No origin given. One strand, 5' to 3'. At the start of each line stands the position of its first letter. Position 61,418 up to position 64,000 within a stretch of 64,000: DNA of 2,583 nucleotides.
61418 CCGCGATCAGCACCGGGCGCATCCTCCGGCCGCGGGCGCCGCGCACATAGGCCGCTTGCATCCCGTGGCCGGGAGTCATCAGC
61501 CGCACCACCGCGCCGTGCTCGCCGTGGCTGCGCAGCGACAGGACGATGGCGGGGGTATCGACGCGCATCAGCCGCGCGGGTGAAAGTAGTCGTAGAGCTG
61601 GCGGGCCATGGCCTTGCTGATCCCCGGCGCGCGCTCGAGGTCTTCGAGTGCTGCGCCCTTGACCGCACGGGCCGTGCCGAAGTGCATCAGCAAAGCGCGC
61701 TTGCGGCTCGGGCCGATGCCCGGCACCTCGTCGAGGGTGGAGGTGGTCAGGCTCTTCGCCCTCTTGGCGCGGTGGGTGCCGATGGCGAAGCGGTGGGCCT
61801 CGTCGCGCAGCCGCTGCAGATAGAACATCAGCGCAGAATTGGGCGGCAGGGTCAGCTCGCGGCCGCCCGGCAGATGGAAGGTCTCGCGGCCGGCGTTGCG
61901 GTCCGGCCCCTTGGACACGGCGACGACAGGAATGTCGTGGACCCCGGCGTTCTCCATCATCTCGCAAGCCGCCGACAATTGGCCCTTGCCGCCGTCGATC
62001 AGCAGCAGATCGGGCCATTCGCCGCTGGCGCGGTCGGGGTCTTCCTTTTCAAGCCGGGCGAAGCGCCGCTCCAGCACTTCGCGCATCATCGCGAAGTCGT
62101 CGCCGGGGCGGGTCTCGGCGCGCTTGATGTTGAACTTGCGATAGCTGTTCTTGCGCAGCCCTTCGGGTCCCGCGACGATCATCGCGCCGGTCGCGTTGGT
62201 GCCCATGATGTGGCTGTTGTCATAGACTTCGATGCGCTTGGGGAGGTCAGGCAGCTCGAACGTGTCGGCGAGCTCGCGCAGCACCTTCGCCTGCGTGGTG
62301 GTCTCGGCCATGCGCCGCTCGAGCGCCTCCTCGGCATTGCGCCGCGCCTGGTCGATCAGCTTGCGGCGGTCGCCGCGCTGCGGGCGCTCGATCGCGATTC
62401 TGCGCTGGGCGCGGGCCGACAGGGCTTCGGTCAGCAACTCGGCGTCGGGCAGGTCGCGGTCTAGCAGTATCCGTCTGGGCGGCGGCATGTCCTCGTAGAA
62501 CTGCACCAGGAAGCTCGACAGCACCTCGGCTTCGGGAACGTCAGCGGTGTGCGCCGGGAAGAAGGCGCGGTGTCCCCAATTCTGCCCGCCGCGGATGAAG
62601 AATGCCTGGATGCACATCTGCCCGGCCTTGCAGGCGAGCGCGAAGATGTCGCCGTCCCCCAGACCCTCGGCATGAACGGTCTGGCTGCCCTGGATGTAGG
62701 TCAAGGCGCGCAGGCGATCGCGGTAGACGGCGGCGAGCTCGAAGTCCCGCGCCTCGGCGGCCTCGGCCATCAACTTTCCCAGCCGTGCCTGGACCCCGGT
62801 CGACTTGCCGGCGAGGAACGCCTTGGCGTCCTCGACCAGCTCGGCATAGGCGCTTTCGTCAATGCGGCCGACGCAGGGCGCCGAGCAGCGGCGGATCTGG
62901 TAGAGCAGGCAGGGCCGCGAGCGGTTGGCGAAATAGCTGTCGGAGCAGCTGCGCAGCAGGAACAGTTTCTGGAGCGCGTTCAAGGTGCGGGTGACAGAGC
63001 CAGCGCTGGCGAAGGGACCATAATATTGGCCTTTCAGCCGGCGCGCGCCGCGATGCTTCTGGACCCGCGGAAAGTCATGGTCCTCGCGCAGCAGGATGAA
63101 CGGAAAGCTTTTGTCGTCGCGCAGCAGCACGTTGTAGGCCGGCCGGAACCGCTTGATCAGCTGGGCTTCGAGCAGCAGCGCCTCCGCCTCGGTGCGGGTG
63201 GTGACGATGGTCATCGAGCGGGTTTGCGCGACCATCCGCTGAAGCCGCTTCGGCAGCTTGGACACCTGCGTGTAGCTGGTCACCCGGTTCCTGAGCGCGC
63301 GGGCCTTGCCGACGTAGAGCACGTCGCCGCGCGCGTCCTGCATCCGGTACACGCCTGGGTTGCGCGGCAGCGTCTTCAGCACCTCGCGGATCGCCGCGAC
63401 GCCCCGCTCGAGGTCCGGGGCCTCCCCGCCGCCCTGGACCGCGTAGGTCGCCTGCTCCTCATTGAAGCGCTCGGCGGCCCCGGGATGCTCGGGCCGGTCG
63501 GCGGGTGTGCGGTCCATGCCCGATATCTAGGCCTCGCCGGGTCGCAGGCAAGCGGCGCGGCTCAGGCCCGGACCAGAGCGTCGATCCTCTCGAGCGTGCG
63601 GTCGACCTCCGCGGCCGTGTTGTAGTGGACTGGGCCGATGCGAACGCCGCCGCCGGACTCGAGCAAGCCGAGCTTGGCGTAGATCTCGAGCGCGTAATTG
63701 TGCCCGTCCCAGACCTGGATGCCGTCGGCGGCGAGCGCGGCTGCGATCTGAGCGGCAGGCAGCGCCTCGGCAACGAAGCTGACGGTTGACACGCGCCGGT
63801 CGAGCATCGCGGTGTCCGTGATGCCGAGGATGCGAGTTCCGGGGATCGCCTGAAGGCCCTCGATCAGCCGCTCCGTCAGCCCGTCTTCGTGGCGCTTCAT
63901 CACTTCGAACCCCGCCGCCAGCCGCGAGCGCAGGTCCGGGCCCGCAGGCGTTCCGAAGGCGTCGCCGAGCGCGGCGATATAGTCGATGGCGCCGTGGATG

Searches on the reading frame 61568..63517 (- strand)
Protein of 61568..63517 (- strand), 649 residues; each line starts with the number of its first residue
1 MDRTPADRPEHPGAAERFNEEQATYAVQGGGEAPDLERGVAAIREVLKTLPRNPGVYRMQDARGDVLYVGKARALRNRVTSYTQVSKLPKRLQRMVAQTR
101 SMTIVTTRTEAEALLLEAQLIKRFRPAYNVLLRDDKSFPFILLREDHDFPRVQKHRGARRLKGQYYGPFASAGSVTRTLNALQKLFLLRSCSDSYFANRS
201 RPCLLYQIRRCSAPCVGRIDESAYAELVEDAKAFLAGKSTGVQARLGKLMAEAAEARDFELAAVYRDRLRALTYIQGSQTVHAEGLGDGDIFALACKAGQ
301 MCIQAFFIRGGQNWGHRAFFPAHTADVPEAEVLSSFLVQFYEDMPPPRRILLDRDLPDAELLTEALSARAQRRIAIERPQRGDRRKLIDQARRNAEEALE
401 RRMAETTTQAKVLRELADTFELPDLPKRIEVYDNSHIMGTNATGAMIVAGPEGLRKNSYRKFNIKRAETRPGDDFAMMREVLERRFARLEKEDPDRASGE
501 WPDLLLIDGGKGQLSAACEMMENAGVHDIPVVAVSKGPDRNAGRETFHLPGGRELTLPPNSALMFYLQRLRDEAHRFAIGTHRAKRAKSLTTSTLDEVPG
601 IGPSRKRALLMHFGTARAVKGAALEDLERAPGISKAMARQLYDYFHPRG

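Call 15: search_protein_families(library=pfam, proteins=[window:61568-63517:-])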
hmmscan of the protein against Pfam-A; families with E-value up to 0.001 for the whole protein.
window:61568-63517:- (649 aa): 7 families
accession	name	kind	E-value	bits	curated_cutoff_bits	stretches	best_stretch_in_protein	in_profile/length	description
PF08459.17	UvrC_RNaseH_dom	-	2e-52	177.7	22.3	1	418-579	2-159/159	UvrC RNAse H endonuclease domain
PF22920.2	UvrC_RNaseH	-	1.1e-40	138.6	24.3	1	288-402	1-116/116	UvrC Ribonuclease H-like domain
PF14520.12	HHH_5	-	2.9e-09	37.7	27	1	594-643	3-53/57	Helix-hairpin-helix domain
PF01541.30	GIY-YIG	-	6.7e-08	33.2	22.6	1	54-129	2-78/78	GIY-YIG catalytic domain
PF02151.25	UVR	-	1.6e-06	28.1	21.5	1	246-272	7-33/36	UvrB/uvrC motif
PF00633.29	HHH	-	0.00012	22.2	24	0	622-644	8-30/30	Helix-hairpin-helix motif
PF12826.13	HHH_2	-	0.00022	21.8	27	1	598-646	8-56/64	Helix-hairpin-helix motif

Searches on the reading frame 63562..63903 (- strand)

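Call 15: search_protein_families(library=pfam, proteins=[window:63562-63903:-])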
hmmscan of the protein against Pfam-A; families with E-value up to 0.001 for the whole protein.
window:63562-63903:- (113 aa): 1 family
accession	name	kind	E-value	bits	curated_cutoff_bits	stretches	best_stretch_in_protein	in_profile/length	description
PF00266.25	Aminotran_5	-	1.3e-10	41.3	21.5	1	2-102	276-370/371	Aminotransferase class-V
